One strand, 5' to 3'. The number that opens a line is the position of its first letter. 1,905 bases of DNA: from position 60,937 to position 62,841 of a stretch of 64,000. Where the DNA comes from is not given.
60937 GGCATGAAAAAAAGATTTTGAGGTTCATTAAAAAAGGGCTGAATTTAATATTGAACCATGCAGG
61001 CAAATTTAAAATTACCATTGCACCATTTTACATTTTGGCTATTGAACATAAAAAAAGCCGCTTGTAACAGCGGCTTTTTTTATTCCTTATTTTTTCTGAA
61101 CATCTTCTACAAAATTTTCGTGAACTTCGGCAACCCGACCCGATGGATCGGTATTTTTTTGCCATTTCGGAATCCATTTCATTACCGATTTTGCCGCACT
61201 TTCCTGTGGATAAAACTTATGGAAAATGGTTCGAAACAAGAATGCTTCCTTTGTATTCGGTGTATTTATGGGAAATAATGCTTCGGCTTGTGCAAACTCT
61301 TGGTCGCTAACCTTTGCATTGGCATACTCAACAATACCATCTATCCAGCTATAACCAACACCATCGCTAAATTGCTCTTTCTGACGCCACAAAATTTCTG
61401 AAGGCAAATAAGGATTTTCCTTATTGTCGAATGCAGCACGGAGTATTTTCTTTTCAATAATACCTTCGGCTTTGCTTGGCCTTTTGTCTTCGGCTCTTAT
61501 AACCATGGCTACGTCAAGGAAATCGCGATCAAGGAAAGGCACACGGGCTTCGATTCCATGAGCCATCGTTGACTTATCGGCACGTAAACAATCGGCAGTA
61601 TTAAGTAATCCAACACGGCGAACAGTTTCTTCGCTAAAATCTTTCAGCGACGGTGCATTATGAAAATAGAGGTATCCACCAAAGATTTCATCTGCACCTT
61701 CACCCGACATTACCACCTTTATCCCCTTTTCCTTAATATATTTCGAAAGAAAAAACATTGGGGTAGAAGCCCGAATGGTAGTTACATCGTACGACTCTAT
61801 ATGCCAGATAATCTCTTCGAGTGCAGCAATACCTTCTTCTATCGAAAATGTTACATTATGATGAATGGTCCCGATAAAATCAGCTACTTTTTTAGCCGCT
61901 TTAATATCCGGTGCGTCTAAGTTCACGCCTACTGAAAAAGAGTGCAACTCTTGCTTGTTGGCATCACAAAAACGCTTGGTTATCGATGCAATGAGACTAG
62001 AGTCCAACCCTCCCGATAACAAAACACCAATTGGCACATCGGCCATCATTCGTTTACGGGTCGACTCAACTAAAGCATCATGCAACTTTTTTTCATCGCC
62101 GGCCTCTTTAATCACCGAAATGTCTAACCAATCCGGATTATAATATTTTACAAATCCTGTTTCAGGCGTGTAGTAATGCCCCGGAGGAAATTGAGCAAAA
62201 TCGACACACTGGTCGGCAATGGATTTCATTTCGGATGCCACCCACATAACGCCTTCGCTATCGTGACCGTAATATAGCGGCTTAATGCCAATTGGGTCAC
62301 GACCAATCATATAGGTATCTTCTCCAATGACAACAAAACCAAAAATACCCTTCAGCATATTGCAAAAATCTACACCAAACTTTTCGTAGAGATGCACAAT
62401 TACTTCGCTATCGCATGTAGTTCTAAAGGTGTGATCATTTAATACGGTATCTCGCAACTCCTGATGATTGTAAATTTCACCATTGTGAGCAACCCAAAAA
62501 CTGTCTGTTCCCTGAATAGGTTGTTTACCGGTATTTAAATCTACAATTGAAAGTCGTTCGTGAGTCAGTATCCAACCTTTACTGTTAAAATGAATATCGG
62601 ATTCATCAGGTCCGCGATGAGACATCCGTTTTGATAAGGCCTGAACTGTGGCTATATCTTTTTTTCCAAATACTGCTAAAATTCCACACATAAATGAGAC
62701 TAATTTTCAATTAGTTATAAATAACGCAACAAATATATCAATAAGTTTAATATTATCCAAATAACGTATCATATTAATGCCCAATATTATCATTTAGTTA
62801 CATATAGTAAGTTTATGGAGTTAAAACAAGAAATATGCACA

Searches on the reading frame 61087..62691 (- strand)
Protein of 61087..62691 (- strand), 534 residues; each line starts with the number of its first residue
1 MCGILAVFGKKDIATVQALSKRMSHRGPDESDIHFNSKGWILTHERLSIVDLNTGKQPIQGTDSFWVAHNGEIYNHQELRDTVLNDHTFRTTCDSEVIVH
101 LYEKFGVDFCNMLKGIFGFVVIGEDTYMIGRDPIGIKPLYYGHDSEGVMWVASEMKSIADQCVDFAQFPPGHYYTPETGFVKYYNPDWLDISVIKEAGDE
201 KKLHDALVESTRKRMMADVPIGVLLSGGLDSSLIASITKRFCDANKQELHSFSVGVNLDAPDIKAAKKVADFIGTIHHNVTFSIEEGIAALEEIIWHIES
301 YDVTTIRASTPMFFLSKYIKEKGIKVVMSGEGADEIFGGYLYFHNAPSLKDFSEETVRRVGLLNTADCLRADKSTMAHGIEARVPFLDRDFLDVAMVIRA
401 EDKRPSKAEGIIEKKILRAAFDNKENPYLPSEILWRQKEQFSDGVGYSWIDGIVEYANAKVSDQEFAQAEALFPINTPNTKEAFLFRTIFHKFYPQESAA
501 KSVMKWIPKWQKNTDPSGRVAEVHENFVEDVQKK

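Call 12: find_encoding_contigs(protein=window:61087-62691:-, flank=10000, max_places=3)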
Protein window:61087-62691:- (534 aa): 1 contig read that carries it; 1 place shown.
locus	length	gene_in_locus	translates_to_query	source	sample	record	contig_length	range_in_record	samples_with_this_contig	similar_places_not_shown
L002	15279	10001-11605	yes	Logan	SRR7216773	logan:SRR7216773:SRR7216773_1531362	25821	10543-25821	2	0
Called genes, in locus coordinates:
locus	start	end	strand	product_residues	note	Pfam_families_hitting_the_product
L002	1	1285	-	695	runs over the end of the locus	PF07676:PD40 (faint), PF26549:Tricorn_N, PF00930:DPPIV_N (faint), PF26550:Tricorn_2nd, PF26549:Tricorn_N (weak), PF02129:Peptidase_S15 (faint), PF00561:Abhydrolase_1 (weak), PF00326:Peptidase_S9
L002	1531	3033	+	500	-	PF03853:YjeF_N, PF01256:Carb_kinase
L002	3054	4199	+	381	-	PF16115:DUF4831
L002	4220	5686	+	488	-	PF01546:Peptidase_M20, PF07687:M20_dimer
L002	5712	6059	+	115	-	PF13411:MerR_1, PF00376:MerR (weak)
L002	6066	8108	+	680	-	PF05649:Peptidase_M13_N, PF01431:Peptidase_M13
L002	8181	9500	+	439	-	PF02558:ApbA (faint), PF03446:NAD_binding_2 (faint), PF03721:UDPG_MGDP_dh_N, PF00984:UDPG_MGDP_dh, PF03720:UDPG_MGDP_dh_C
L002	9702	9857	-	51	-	-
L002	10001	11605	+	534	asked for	PF13522:GATase_6, PF13537:GATase_7, PF12481:DUF3700 (weak), PF02540:NAD_synthase (faint), PF00733:Asn_synthase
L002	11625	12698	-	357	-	PF13489:Methyltransf_23 (weak), PF13847:Methyltransf_31 (weak), PF08241:Methyltransf_11 (weak)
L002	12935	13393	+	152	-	-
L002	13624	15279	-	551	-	?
